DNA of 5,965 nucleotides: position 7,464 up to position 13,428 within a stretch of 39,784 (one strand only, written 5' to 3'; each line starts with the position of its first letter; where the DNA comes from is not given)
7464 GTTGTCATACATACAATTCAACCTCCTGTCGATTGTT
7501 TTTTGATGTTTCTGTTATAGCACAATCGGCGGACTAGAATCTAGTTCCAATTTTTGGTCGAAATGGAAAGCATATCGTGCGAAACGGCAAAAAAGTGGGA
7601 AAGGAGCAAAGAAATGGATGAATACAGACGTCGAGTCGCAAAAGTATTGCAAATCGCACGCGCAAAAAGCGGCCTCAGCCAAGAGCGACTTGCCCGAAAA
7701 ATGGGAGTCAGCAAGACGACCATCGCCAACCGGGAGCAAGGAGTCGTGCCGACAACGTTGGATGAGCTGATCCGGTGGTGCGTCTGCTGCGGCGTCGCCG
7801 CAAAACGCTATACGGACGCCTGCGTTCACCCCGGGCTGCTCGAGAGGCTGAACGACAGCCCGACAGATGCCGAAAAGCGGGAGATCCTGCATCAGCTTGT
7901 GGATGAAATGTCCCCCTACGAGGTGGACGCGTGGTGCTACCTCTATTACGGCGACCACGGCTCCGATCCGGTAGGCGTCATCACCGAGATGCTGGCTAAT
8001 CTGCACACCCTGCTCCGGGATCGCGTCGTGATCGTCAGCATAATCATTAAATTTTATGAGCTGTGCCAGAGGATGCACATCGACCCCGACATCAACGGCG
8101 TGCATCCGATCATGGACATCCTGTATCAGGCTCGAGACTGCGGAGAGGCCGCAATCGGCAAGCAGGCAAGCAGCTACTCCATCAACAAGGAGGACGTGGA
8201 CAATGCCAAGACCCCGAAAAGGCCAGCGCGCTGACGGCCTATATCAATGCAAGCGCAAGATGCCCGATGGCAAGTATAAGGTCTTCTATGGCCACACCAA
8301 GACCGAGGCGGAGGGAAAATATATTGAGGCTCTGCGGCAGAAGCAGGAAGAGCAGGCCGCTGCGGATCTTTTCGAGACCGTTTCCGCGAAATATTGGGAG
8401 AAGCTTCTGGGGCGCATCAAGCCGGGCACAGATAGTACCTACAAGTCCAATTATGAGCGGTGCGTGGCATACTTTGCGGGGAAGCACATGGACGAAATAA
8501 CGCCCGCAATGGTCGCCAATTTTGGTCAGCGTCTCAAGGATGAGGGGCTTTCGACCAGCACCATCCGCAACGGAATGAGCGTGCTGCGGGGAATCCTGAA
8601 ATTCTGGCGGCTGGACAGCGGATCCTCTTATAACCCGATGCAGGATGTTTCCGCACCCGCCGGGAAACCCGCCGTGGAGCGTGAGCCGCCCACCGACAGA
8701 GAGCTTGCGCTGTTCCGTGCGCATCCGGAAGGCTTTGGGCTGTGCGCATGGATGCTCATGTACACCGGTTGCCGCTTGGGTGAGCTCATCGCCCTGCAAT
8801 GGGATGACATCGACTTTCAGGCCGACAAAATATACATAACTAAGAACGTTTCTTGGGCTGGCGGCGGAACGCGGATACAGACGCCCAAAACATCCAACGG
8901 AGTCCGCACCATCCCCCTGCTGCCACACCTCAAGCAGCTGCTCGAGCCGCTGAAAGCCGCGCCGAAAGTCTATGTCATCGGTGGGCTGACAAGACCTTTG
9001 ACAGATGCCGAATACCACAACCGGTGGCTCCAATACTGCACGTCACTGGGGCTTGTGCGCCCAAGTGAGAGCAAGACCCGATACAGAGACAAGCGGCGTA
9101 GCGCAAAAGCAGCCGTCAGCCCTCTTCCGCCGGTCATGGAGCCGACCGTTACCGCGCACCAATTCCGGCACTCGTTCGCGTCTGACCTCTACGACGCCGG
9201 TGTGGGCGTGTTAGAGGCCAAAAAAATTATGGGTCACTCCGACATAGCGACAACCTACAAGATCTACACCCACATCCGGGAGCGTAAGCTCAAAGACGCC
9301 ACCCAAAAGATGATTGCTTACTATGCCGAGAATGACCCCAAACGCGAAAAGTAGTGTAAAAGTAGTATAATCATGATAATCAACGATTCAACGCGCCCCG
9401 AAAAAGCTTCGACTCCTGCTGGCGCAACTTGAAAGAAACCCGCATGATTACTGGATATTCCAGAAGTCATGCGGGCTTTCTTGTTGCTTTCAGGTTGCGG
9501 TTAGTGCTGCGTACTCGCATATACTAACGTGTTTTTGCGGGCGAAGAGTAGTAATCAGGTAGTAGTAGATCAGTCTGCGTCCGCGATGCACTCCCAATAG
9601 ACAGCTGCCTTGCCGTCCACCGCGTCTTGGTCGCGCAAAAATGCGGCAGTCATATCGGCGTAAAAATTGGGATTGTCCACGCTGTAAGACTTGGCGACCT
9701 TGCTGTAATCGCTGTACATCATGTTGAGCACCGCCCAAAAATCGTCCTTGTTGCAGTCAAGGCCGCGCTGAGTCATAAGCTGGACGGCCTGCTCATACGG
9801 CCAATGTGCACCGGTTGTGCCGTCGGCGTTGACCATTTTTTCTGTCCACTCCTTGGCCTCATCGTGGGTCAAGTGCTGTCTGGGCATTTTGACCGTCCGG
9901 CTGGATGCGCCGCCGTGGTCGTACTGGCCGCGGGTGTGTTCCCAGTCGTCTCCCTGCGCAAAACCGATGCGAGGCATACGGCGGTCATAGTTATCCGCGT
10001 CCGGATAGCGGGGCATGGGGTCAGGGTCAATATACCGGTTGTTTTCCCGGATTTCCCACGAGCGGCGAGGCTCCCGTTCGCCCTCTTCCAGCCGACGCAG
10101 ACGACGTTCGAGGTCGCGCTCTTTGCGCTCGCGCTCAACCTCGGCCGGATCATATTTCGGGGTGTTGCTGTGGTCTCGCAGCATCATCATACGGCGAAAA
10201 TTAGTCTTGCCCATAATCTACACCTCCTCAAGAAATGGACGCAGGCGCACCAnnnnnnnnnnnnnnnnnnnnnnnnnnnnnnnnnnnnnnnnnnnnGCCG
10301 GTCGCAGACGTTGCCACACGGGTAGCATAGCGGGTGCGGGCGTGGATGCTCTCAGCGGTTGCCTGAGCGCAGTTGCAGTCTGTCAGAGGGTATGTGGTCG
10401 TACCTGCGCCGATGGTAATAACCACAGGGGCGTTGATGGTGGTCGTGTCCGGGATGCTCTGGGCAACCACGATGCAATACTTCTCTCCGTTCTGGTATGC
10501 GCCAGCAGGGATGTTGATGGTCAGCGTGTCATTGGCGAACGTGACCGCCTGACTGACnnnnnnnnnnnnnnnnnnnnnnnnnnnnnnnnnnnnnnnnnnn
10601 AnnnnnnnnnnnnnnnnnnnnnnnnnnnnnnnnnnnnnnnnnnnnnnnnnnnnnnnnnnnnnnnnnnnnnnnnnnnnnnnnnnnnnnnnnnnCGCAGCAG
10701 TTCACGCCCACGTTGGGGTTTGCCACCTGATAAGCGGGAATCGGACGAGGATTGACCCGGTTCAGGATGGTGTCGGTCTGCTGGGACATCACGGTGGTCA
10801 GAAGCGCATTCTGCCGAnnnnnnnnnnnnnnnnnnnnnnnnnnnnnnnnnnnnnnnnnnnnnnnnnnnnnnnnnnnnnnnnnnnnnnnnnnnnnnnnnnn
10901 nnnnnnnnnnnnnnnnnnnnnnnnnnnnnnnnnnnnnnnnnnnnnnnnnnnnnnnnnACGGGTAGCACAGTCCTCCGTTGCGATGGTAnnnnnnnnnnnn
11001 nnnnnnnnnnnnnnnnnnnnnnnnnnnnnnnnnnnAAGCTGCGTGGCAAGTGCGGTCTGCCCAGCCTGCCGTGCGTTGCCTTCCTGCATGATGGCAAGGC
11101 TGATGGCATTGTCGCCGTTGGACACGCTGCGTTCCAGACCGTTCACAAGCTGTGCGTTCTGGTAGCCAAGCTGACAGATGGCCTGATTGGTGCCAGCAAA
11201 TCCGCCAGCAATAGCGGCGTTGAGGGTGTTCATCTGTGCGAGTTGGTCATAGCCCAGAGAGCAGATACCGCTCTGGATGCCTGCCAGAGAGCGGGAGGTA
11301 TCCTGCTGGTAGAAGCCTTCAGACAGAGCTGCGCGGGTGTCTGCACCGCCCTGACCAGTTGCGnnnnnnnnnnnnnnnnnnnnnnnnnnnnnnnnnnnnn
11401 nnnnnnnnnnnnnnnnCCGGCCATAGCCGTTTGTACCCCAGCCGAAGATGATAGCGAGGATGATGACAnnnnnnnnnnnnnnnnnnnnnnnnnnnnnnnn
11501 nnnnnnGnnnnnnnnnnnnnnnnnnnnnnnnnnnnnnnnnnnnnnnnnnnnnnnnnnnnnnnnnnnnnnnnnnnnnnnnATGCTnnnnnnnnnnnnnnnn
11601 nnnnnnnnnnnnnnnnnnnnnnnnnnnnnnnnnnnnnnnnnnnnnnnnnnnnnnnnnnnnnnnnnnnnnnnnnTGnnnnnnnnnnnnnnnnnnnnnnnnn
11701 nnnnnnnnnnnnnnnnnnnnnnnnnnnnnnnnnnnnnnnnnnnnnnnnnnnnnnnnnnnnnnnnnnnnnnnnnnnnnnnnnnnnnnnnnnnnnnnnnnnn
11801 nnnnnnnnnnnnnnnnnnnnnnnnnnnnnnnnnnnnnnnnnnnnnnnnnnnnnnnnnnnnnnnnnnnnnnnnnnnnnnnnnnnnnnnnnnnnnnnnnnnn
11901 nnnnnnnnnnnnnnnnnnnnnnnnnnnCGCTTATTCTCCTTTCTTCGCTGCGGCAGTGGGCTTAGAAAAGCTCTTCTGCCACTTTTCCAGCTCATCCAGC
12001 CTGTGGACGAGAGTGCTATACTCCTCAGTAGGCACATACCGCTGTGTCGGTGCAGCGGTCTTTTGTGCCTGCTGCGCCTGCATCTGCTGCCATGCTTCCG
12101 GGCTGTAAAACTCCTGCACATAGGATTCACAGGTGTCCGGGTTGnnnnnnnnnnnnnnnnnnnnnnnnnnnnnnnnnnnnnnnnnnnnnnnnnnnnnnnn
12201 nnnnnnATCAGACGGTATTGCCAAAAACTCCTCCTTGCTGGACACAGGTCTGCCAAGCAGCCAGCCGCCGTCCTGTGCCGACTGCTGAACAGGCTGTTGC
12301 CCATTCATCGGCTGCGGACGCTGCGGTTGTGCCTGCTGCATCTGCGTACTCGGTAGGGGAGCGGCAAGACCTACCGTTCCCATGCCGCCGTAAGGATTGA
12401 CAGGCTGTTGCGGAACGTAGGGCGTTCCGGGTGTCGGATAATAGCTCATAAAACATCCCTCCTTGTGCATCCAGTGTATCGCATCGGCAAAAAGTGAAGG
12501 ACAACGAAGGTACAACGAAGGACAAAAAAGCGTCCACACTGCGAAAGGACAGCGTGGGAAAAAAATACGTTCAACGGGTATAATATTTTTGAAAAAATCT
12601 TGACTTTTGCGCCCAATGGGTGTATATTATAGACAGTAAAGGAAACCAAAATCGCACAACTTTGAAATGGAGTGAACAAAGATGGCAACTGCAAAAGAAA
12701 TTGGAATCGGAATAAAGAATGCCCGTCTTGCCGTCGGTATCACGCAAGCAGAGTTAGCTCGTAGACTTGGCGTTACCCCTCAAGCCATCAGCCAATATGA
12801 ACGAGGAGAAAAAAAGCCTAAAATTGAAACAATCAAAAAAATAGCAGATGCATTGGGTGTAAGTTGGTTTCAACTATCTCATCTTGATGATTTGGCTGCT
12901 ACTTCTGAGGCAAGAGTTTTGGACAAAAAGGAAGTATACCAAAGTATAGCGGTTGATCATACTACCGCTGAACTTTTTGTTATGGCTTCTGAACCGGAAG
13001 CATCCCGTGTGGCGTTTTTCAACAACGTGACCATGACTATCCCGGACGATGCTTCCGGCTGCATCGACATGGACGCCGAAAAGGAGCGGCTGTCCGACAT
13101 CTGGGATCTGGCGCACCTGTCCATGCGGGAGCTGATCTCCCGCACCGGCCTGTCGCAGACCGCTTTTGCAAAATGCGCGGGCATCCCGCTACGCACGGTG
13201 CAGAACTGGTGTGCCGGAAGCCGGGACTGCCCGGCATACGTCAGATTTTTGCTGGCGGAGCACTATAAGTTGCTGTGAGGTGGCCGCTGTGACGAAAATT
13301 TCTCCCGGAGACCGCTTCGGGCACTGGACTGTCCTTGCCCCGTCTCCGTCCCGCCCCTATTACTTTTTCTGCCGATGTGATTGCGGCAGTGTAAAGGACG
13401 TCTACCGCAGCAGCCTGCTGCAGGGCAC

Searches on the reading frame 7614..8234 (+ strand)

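Call 26: search_protein_families(library=pfam, proteins=[window:7614-8234:+], max_evalue=0.01)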
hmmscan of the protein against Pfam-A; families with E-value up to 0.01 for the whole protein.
window:7614-8234:+ (206 aa): 8 families
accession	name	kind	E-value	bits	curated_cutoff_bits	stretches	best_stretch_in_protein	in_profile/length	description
PF01381.28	HTH_3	-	1.1e-09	38.6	23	1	13-61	2-50/55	Helix-turn-helix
PF13560.12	HTH_31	-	6.2e-08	33.3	27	1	11-62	5-57/64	Helix-turn-helix domain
PF08279.18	HTH_11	-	0.00074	19.8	25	1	7-39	1-34/55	HTH domain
PF20432.4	Xre-like-HTH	-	0.0035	18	25.8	1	9-43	12-48/63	Antitoxin Xre-like helix-turn-helix domain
PF13412.12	HTH_24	-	0.0043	17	21.9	1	10-40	7-37/48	Winged helix-turn-helix DNA-binding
PF18024.7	HTH_50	-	0.0058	16.7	27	0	25-40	28-43/50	Helix-turn-helix domain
PF13384.12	HTH_23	-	0.0072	16.6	24.6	0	7-38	3-35/50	Homeodomain-like domain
PF12844.13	HTH_19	-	0.0076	16.6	30.2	0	15-55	7-47/64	Helix-turn-helix domain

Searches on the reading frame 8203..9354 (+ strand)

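Call 38: search_protein_families(library=pfam, proteins=[window:8203-9354:+], max_evalue=0.01)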
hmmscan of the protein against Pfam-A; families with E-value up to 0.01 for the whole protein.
window:8203-9354:+ (383 aa): 5 families
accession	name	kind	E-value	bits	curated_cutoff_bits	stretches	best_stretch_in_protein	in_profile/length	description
PF00589.27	Phage_integrase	-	1.6e-19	70.8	27.1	1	184-360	29-170/172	Phage integrase family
PF02899.23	Phage_int_SAM_1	-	4.3e-06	27.4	22.3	1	64-134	4-78/83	Phage integrase, N-terminal SAM-like domain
PF13102.12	Phage_int_SAM_5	-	0.00024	21.9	22.3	1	62-133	7-80/98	Phage integrase SAM-like domain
PF14659.12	Phage_int_SAM_3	-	0.00024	21.7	22.6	1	57-111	2-57/58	Phage integrase, N-terminal SAM-like domain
PF13495.12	Phage_int_SAM_4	-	0.0053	17.6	27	0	71-128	13-71/85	Phage integrase, N-terminal SAM-like domain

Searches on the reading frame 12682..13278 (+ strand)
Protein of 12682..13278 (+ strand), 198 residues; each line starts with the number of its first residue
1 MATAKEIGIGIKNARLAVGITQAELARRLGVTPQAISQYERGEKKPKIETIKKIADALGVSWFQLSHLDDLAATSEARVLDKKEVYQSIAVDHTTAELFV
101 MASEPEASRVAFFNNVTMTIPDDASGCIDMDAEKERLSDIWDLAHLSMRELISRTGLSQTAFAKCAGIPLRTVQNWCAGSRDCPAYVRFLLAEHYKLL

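Call 26: search_protein_families(library=pfam, proteins=[window:12682-13278:+], max_evalue=0.01)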
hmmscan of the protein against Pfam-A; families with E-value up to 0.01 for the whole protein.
window:12682-13278:+ (198 aa): 22 families
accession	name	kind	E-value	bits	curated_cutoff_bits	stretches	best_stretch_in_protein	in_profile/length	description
PF01381.28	HTH_3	-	4.4e-25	87.9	23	1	11-62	1-52/55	Helix-turn-helix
PF13560.12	HTH_31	-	3.1e-16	59.9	27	1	11-61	6-57/64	Helix-turn-helix domain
PF13443.12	HTH_26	-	1.4e-10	41.7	22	1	19-61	10-53/63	Cro/C1-type HTH DNA-binding domain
PF12844.13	HTH_19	-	7.2e-09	35.9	30.2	1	11-61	4-54/64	Helix-turn-helix domain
PF15943.11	YdaS_toxin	-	9.9e-08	32.1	30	1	21-45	10-34/65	Bacterial toxin YdaS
PF13412.12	HTH_24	-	1.3e-07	31.5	21.9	1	19-39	17-37/48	Winged helix-turn-helix DNA-binding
PF13384.12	HTH_23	-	1e-06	28.8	24.6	0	16-38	14-36/50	Homeodomain-like domain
PF12802.13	MarR_2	-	1.6e-05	25.4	27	1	19-38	19-39/61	MarR family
PF13518.12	HTH_28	-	1.6e-05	25.3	25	0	19-42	12-35/52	Helix-turn-helix domain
PF20432.4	Xre-like-HTH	-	3.5e-05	24.4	25.8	0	149-178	16-44/63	Antitoxin Xre-like helix-turn-helix domain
PF00376.29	MerR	-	6.3e-05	23.1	28.2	0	24-41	4-21/38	MerR family regulatory protein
PF07022.19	Phage_CI_repr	-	0.0003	21.5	22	0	17-61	9-53/65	Bacteriophage CI repressor helix-turn-helix domain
PF14549.12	P22_Cro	-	0.00071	19.7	30.2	0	22-44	12-32/60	DNA-binding transcriptional regulator Cro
PF13404.12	HTH_AsnC-type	-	0.0011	19.1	27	0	20-37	18-35/42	AsnC-type helix-turn-helix domain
PF08279.18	HTH_11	-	0.0012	19.1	25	0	20-39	16-35/55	HTH domain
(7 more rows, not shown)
